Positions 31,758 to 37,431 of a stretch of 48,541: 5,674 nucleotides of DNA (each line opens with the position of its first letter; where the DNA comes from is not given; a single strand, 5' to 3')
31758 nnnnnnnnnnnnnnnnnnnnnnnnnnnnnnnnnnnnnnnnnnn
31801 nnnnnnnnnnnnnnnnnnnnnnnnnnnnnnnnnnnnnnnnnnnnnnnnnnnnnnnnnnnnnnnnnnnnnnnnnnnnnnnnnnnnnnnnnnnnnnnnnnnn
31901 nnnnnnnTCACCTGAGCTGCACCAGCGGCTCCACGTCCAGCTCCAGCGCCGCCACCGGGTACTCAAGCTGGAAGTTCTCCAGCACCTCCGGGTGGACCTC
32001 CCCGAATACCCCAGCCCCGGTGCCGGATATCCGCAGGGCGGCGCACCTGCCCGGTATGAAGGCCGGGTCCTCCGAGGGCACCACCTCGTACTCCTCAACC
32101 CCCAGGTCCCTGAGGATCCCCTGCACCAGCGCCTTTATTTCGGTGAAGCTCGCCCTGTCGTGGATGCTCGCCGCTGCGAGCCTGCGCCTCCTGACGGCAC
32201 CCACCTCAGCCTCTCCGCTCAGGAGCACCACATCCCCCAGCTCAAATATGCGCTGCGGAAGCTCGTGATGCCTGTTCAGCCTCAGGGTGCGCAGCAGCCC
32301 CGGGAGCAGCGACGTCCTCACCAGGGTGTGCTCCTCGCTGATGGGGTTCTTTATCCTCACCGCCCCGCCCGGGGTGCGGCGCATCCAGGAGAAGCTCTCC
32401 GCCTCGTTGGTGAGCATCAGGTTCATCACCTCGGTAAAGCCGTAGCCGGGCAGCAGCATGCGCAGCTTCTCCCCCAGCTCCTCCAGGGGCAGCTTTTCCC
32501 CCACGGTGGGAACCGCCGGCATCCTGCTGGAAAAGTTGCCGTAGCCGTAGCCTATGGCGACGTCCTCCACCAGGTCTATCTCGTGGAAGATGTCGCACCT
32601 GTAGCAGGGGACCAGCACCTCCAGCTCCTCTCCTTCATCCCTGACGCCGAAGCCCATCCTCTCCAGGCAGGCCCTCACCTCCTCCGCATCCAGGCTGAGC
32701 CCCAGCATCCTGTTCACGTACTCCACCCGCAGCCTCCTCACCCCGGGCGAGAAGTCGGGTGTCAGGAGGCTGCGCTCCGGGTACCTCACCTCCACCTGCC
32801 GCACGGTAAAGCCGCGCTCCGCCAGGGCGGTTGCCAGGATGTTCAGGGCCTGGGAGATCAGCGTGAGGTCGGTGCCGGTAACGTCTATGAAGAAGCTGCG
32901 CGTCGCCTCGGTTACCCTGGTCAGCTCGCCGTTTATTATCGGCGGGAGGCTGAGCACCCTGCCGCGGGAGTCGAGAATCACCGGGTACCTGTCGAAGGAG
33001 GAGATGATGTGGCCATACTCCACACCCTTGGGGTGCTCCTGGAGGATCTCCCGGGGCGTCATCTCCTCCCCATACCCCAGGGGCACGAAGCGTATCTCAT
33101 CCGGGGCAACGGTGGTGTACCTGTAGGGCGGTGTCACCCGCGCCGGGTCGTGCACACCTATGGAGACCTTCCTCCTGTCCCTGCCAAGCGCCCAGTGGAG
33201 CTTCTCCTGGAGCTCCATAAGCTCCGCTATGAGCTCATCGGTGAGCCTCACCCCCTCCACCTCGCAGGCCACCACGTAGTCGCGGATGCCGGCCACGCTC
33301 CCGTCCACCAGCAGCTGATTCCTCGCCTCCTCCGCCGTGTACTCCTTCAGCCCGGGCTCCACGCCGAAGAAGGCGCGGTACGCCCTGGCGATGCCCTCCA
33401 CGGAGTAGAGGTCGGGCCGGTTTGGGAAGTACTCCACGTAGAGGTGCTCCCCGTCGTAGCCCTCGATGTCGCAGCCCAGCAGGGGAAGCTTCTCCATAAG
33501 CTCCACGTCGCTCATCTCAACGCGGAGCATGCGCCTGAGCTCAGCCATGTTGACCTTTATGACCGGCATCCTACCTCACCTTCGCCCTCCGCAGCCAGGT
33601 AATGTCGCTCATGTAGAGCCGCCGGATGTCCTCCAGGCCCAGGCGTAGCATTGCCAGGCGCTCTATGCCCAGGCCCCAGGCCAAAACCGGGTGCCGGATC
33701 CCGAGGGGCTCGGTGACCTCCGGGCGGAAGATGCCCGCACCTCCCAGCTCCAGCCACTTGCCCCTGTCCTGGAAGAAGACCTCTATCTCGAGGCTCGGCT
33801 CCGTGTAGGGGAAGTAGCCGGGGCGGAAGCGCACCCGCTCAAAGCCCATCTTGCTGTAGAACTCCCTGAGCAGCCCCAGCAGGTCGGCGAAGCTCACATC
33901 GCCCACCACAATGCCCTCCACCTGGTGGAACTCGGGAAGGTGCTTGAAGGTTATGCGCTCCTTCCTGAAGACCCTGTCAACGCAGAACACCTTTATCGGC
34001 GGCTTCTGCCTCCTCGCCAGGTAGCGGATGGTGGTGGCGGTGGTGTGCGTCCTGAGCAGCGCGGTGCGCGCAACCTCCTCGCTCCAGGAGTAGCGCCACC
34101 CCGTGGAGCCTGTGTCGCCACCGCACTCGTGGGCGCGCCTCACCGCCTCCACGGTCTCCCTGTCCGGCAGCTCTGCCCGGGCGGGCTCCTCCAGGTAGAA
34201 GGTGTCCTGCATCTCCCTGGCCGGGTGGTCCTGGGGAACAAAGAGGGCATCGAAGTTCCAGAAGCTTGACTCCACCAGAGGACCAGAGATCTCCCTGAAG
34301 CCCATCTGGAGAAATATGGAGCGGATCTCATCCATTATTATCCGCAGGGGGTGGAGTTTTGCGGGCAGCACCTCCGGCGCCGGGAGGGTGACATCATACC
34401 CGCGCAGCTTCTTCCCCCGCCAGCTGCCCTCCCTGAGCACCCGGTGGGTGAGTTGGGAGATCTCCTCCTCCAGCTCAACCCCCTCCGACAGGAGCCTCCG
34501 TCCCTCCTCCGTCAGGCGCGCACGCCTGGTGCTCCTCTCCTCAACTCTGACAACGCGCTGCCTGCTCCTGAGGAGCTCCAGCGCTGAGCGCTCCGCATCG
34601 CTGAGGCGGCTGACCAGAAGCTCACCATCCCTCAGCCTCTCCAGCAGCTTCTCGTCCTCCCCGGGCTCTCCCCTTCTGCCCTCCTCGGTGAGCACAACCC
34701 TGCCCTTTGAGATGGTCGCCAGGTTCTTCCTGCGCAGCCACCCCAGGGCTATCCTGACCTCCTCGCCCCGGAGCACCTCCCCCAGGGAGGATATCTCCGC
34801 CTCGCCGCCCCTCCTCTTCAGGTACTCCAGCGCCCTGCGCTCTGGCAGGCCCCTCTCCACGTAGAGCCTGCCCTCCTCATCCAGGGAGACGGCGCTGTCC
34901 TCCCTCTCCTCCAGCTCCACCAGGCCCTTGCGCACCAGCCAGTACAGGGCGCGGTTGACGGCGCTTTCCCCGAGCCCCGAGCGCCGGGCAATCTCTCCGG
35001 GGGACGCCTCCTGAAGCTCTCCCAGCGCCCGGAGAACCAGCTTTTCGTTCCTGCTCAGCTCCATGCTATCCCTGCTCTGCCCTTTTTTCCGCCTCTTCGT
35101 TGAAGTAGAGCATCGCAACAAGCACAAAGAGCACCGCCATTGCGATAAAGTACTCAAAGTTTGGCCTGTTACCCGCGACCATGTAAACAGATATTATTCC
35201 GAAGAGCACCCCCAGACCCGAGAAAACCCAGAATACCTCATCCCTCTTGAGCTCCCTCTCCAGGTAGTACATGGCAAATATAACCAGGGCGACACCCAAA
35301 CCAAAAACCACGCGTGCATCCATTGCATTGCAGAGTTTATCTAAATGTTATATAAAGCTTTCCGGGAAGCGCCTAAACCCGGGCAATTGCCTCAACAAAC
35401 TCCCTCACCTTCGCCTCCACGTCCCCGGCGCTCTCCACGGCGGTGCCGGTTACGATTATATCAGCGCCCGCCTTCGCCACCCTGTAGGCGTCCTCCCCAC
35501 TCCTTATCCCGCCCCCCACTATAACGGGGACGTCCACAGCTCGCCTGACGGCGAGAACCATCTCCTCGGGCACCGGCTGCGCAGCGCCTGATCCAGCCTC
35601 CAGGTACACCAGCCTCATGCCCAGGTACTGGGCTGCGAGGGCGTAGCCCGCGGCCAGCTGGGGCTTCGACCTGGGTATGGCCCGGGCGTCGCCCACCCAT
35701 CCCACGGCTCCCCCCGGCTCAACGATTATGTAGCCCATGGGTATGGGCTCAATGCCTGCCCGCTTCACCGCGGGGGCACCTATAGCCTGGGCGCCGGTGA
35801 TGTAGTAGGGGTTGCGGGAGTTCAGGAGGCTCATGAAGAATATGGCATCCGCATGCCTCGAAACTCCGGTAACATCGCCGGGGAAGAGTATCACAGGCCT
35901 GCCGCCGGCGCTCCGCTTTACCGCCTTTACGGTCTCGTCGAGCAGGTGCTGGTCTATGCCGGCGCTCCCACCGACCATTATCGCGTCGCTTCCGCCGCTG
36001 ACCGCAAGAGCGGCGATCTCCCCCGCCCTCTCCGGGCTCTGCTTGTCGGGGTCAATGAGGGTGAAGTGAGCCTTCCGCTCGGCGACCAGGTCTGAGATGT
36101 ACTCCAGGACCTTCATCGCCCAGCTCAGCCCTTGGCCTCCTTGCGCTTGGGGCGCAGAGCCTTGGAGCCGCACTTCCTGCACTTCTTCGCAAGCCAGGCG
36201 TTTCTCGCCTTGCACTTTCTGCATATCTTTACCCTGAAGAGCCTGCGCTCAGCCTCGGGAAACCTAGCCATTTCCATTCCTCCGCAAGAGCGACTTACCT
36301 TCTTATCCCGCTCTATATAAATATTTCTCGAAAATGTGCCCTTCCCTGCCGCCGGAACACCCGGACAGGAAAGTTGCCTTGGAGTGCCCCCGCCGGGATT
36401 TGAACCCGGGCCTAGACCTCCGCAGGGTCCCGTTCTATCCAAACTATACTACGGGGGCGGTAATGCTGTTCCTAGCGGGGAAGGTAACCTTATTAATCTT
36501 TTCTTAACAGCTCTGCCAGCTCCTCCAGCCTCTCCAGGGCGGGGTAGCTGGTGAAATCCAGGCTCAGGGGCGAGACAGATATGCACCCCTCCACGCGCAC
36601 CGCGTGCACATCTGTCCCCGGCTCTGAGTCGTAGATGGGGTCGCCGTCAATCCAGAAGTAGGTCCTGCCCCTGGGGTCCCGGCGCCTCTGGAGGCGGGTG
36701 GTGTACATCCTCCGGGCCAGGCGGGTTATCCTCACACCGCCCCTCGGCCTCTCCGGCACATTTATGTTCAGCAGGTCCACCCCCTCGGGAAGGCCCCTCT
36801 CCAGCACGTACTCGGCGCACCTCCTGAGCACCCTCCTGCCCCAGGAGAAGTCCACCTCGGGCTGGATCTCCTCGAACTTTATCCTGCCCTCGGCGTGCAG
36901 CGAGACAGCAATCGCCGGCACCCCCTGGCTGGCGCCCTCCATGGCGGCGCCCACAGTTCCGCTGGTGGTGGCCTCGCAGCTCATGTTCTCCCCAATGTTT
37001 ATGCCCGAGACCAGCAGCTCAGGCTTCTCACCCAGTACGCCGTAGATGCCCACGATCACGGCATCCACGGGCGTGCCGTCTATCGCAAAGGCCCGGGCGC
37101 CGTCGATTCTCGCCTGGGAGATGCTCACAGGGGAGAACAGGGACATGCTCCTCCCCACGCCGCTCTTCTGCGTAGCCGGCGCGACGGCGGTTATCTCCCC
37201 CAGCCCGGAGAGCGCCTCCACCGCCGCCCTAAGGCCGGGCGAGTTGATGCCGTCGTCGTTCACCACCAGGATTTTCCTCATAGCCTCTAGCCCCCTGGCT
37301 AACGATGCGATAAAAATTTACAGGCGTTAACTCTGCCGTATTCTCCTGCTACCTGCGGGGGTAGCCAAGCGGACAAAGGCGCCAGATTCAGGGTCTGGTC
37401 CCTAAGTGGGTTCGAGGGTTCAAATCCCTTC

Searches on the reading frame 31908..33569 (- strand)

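Call 52: search_protein_families(library=pfam, proteins=[window:31908-33569:-], max_evalue=0.001)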
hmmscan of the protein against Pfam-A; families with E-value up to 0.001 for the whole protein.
window:31908-33569:- (553 aa): 4 families
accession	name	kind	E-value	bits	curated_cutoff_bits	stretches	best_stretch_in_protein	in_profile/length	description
PF17759.6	tRNA_synthFbeta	-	5.3e-52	176.8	22.4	1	348-546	3-214/214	Phenylalanyl tRNA synthetase beta chain CLM domain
PF03484.21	B5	-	2.3e-27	95.4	28.6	1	279-343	2-67/67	tRNA synthetase B5 domain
PF03483.22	B3_4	-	1.6e-06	28.3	29.3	1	136-241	52-135/174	B3/4 domain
PF01409.25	tRNA-synt_2d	-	0.00079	19.4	19.8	0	356-552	13-225/246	tRNA synthetases class II core domain (F)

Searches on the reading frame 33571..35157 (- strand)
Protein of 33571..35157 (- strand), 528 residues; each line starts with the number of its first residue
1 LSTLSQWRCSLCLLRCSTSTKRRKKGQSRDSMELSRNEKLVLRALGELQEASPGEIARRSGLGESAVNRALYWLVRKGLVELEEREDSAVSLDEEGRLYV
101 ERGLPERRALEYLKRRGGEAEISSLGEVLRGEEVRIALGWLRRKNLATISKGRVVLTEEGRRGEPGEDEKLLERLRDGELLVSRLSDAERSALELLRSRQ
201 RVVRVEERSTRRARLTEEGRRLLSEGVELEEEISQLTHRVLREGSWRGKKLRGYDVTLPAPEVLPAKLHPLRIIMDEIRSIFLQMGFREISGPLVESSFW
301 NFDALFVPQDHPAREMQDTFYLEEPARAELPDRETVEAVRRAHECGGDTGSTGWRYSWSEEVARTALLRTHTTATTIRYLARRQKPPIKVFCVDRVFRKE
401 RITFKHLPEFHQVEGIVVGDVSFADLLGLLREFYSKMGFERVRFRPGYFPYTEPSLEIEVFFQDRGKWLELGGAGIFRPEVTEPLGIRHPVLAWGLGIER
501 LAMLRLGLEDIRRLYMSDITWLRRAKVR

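Call 52: search_protein_families(library=pfam, proteins=[window:33571-35157:-], max_evalue=0.001)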
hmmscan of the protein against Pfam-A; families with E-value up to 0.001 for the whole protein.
window:33571-35157:- (528 aa): 9 families
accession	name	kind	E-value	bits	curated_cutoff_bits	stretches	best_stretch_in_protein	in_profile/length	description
PF01409.25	tRNA-synt_2d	-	5e-96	321.4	19.8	1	254-524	2-245/246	tRNA synthetases class II core domain (F)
PF17759.6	tRNA_synthFbeta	-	6.7e-08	32.7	22.4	1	362-493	73-209/214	Phenylalanyl tRNA synthetase beta chain CLM domain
PF12802.13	MarR_2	-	7.4e-07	29.7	27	1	34-86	3-56/61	MarR family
PF01978.25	TrmB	-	1.3e-06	28.5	25.6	1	32-86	4-58/68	Sugar-specific transcriptional regulator TrmB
PF09339.16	HTH_IclR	-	1.8e-06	28.1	22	1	41-81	8-49/52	IclR helix-turn-helix domain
PF10771.15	DUF2582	-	2.6e-06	27.9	24.2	0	42-88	14-60/65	Winged helix-turn-helix domain (DUF2582)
PF00152.25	tRNA-synt_2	-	4.7e-06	26.3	25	0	389-414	93-118/308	tRNA synthetases class II (D, K and N)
PF01047.28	MarR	-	8.9e-05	22.8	24.6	1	34-82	1-49/59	MarR family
PF13412.12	HTH_24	-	0.00077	19.4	21.9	0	35-81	2-48/48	Winged helix-turn-helix DNA-binding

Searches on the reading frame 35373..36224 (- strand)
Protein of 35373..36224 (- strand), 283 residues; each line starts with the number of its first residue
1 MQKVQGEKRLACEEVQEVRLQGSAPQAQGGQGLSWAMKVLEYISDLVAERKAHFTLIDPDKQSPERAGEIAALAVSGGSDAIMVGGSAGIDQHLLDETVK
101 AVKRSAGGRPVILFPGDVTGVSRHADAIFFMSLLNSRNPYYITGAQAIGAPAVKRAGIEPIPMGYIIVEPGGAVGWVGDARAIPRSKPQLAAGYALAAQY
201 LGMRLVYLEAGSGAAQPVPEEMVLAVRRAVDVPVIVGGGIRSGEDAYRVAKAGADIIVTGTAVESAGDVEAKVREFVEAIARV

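Call 52: search_protein_families(library=pfam, proteins=[window:35373-36224:-], max_evalue=0.001)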
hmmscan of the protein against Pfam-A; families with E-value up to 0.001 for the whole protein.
window:35373-36224:- (283 aa): 6 families
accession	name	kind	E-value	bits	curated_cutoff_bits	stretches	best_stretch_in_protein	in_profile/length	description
PF01884.23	PcrB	-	6.1e-69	232.4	23.9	1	49-279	6-225/226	PcrB family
PF00977.27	His_biosynth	-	5e-08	33.1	23.6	1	211-264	53-106/228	Histidine biosynthesis protein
PF01180.27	DHO_dh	-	7.3e-07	29.1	27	1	216-267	223-276/291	Dihydroorotate dehydrogenase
PF05690.20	ThiG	-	6.1e-06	26.2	23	1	220-280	164-224/247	Thiazole biosynthesis protein ThiG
PF00290.26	Trp_syntA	-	0.00046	19.6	27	1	220-263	187-229/259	Tryptophan synthase alpha chain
PF01070.24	FMN_dh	-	0.00069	19.2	24.9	1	219-263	259-305/350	FMN-dependent dehydrogenase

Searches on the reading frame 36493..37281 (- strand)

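Call 52: search_protein_families(library=pfam, proteins=[window:36493-37281:-], max_evalue=0.001)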
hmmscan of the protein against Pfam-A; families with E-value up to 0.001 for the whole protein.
window:36493-37281:- (262 aa): 1 family
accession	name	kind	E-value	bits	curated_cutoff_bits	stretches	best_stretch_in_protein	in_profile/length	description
PF01975.23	SurE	-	1.7e-53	181.7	22.1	1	4-194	1-188/189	Survival protein SurE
